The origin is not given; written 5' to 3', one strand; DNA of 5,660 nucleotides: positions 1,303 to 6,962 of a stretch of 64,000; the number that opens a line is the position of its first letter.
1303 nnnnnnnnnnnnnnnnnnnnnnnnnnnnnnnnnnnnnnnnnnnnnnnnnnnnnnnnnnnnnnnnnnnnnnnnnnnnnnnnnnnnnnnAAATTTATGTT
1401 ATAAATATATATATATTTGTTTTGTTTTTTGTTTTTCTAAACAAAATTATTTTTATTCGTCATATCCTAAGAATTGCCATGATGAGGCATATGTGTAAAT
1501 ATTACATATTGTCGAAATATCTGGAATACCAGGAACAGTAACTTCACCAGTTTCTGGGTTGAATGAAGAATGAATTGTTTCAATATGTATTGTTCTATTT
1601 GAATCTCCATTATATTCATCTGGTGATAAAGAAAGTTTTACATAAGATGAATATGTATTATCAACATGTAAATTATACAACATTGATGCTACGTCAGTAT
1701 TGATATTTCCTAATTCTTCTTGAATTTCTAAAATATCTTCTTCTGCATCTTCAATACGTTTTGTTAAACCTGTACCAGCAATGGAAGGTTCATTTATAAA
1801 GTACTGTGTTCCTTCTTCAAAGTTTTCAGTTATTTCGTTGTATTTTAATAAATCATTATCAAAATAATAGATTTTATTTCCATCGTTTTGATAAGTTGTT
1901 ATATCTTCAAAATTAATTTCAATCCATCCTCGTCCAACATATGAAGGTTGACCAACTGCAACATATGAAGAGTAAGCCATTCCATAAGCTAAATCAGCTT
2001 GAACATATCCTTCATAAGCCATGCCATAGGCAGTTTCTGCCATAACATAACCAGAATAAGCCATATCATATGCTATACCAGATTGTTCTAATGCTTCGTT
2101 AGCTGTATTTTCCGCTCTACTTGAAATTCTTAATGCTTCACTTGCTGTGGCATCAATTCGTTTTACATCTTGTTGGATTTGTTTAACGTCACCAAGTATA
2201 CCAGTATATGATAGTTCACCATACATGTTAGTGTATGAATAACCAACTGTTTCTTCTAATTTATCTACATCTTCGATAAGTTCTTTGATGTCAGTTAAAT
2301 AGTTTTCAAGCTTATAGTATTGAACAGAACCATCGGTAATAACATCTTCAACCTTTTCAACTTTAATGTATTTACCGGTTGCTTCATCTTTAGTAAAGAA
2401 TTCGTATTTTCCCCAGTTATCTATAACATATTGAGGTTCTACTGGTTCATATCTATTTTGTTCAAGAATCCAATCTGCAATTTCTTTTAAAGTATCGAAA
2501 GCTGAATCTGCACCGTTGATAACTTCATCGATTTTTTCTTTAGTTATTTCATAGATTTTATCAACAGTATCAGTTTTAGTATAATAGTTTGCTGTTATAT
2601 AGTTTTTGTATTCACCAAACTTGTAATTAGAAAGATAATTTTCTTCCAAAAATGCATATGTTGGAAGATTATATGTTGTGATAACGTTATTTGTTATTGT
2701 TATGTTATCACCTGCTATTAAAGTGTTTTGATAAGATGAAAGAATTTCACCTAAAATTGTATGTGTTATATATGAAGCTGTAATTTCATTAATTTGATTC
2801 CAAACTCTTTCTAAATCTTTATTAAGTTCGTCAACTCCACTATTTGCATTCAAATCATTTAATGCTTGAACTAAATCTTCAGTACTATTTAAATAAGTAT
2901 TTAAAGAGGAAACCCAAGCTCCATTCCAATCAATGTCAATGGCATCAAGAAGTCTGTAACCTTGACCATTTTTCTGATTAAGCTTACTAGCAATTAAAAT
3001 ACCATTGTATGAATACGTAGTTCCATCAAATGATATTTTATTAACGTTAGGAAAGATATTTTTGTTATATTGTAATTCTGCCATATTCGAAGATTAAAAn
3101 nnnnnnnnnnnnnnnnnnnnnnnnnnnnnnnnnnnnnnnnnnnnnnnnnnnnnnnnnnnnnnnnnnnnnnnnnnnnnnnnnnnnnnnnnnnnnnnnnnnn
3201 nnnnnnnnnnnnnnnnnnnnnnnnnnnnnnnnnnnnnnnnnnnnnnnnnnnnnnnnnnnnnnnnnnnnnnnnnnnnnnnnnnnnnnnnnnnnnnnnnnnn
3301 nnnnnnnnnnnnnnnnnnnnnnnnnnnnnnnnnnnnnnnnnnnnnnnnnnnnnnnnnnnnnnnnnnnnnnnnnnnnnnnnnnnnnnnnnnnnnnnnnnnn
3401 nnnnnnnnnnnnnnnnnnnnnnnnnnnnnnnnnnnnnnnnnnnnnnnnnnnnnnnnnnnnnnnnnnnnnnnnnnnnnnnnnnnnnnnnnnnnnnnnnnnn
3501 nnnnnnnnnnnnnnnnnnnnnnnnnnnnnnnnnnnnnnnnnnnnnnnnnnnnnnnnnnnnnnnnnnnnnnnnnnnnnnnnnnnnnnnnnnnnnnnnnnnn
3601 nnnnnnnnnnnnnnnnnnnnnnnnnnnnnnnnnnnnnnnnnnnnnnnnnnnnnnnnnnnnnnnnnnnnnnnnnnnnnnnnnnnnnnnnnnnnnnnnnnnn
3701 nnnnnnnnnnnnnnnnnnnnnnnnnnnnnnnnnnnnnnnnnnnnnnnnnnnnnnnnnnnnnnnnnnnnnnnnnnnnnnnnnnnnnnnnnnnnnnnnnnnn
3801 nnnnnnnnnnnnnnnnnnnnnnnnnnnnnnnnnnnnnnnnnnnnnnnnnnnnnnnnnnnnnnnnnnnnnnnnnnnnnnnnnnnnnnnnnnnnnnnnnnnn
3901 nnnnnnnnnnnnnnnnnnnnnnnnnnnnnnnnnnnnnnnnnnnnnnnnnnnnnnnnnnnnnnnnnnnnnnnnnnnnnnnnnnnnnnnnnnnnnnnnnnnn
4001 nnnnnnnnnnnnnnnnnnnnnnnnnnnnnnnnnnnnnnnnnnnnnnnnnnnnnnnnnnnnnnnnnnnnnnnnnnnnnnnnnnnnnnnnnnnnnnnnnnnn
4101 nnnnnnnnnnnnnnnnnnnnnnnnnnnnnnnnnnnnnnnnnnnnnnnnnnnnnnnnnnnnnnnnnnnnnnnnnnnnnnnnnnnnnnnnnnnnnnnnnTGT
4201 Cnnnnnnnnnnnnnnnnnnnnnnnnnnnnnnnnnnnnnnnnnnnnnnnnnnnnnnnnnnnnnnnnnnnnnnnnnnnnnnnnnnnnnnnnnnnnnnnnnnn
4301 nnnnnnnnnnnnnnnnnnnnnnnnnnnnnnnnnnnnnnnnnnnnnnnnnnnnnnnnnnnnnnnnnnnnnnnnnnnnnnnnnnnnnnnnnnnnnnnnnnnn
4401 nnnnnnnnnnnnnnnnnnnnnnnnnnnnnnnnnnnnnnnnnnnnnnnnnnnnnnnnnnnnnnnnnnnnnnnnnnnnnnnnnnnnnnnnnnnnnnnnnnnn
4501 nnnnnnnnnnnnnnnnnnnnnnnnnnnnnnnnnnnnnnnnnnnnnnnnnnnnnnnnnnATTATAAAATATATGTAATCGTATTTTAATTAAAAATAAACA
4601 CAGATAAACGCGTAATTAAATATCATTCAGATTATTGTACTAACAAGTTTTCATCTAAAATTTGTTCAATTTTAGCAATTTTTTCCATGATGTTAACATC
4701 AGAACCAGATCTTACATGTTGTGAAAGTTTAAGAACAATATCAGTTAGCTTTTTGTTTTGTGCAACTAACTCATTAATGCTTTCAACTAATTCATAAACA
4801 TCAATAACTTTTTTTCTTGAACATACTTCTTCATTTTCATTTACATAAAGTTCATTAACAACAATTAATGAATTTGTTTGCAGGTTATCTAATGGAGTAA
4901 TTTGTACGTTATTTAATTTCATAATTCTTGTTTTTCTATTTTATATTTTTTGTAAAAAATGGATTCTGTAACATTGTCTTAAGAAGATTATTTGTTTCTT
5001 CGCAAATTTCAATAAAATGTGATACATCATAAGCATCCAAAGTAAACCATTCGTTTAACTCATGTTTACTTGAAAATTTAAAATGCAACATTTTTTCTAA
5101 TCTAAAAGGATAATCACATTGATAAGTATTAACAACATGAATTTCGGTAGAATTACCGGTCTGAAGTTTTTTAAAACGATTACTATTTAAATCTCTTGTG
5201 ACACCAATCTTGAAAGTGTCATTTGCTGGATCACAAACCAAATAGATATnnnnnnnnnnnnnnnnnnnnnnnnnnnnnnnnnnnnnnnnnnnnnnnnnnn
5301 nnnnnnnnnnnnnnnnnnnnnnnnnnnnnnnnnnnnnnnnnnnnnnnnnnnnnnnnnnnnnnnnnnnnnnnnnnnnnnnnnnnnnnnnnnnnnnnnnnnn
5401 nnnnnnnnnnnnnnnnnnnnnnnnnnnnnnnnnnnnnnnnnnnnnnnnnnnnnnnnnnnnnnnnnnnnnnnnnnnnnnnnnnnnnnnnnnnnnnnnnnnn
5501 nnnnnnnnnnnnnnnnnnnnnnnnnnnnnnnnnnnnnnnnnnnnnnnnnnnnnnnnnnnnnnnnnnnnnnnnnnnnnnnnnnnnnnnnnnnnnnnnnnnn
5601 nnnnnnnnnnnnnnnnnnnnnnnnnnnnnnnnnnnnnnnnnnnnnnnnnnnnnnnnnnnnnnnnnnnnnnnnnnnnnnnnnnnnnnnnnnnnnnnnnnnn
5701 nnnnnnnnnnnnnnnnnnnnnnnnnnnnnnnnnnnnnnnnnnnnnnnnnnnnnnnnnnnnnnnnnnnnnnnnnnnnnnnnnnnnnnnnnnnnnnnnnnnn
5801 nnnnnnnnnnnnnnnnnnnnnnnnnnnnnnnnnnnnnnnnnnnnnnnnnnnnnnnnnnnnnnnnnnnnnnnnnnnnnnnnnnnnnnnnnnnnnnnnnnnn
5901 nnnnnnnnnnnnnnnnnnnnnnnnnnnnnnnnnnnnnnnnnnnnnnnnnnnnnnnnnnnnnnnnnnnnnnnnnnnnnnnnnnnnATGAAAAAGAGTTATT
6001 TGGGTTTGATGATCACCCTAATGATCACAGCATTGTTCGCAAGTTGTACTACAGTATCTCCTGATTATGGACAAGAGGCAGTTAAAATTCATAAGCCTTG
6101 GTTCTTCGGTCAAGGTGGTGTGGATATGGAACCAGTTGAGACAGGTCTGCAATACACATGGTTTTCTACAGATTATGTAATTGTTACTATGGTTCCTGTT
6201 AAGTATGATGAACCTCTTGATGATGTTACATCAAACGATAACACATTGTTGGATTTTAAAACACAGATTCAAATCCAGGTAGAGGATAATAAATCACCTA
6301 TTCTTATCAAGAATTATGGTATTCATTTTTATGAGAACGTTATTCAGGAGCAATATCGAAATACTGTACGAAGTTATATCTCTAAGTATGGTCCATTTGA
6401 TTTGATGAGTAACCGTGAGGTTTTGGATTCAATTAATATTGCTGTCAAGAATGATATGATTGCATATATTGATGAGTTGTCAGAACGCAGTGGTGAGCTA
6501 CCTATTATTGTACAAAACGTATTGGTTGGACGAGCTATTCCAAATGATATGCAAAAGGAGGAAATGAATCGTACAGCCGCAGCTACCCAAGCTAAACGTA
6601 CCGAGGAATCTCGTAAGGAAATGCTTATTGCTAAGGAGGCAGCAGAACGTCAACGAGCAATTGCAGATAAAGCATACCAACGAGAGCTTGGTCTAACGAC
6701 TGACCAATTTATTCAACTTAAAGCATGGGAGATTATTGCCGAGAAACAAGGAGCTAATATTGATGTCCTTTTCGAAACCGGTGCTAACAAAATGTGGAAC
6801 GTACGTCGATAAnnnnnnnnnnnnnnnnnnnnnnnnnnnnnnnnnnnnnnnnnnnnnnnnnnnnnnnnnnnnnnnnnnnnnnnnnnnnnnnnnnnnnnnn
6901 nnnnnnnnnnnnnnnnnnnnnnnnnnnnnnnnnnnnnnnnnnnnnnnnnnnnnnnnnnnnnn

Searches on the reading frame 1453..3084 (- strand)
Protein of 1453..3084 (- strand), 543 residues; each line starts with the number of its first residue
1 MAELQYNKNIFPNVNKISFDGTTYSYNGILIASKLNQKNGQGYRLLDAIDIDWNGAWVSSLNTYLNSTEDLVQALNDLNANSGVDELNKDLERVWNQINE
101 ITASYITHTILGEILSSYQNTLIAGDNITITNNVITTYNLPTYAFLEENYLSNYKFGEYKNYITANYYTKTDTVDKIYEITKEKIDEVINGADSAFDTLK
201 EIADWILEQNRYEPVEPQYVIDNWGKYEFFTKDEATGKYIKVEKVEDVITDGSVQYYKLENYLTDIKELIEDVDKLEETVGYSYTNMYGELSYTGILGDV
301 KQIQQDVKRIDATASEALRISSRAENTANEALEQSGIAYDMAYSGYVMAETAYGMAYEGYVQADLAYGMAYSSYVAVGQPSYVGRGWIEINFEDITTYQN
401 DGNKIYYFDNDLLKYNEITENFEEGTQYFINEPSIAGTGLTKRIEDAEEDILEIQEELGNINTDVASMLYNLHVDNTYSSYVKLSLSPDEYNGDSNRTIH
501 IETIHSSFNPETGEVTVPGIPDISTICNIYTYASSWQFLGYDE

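Call 5: search_protein_families(library=pfam, proteins=[window:1453-3084:-], max_evalue=0.01)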
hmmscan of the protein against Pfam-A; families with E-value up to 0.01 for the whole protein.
window:1453-3084:- (543 aa): 2 families
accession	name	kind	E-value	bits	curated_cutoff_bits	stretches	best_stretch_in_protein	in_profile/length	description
PF11839.13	Alanine_zipper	-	0.00058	20.5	23.1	1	300-333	10-43/69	Alanine-zipper, major outer membrane lipoprotein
PF12631.12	MnmE_helical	-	0.0037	17.8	40.1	0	67-118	159-210/211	MnmE helical domain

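Call 75: find_encoding_contigs(protein=window:1453-3084:-, flank=10000, max_places=3)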
Protein window:1453-3084:- (543 aa): 2 contigs read that carry it; 2 places shown.
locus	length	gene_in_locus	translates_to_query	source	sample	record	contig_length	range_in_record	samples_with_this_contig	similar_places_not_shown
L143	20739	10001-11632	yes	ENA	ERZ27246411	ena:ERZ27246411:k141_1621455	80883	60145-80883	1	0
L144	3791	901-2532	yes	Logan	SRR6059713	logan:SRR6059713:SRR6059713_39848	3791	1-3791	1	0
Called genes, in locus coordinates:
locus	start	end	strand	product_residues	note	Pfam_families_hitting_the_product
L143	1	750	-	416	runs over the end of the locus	PF00136:DNA_pol_B (faint)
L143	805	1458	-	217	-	PF01832:Glucosaminidase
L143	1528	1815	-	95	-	-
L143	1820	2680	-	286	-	-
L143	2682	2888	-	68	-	-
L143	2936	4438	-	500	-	-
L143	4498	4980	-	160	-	-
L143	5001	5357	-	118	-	PF26991:DUF8317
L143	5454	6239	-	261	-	-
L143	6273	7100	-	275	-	PF01145:Band_7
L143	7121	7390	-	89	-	-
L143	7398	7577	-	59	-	-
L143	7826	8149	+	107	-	PF10544:T5orf172, PF13455:MUG113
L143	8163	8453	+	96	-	-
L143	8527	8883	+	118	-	-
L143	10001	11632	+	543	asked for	-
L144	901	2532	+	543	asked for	-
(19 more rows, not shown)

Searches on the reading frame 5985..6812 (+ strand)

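Call 5: search_protein_families(library=pfam, proteins=[window:5985-6812:+], max_evalue=0.01)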
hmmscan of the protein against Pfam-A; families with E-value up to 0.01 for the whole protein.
window:5985-6812:+ (275 aa): 1 family
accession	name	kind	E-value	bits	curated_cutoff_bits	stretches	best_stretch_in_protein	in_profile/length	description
PF01145.31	Band_7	-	6.2e-15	56.1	23.6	1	41-212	12-173/176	SPFH domain / Band 7 family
